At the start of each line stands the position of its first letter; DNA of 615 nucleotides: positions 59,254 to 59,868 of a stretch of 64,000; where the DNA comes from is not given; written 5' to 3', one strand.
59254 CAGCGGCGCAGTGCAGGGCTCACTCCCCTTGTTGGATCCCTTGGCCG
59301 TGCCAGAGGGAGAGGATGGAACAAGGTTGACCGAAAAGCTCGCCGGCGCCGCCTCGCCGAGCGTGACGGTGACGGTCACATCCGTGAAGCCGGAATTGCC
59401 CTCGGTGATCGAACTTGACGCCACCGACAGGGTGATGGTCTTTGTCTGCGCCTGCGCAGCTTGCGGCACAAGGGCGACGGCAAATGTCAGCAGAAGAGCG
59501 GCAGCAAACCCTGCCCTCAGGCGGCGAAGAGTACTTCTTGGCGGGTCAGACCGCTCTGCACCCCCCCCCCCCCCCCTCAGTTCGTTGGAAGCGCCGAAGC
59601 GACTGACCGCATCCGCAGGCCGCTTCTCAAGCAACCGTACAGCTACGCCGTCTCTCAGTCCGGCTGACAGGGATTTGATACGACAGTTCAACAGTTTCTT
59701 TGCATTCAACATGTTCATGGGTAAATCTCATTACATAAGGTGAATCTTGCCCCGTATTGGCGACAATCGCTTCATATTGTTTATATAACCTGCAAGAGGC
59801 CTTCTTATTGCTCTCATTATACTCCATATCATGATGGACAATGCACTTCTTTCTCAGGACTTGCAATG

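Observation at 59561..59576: A G16 homopolymer between the start codon and the signal peptide of the autotransporter: a candidate slipped-strand phase-variation switch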

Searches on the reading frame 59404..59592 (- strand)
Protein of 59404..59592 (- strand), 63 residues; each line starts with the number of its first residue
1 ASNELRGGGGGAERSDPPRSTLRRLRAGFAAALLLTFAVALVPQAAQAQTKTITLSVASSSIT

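Call 89: search_protein_representatives(alignment_id=A5)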
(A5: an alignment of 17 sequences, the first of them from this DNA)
Query: 17 sequences, 64 profile positions. Proteins with E-value up to 0.001 (for the whole library): 40; up to 1e-10: 24; up to 1e-30: 0. The best 40 are listed.
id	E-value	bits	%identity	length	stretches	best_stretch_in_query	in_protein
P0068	2.9e-23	97.5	-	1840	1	3-63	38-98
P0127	3.2e-23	97.3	-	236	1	3-63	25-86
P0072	1.3e-20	89.0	-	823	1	2-59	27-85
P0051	1.3e-18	82.6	-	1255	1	3-64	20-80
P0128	1.6e-18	82.3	-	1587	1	5-63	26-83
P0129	2.6e-18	81.6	-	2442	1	3-63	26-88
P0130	3.3e-18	81.3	-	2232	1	5-63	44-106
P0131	1.5e-17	79.2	-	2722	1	4-60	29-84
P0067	2.4e-17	78.5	-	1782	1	5-64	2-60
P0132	3.0e-17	78.2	-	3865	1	5-63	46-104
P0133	8.7e-17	76.7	-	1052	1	11-62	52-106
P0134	1.3e-16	76.1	-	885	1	3-64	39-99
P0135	3.5e-16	74.8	-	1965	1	3-63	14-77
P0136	3.9e-16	74.6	-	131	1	5-61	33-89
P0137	7.9e-16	73.6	-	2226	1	5-62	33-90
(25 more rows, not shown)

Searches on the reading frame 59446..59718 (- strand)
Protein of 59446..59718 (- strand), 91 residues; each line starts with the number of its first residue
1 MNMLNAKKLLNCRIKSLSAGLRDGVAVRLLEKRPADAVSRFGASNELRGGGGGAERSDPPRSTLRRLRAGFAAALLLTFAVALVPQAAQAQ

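Call 41: find_homologous_proteins(query=A3, max_evalue=0.001)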
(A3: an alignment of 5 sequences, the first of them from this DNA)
Query A3 (5 sequences) (91 aa, profile of the alignment): 2 proteins with E <= 0.001 among 8000 candidates.
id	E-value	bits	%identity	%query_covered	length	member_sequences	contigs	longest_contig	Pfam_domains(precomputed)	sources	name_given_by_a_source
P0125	5.7e-23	99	67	59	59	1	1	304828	-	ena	-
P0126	4.7e-4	38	76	32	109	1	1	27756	-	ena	-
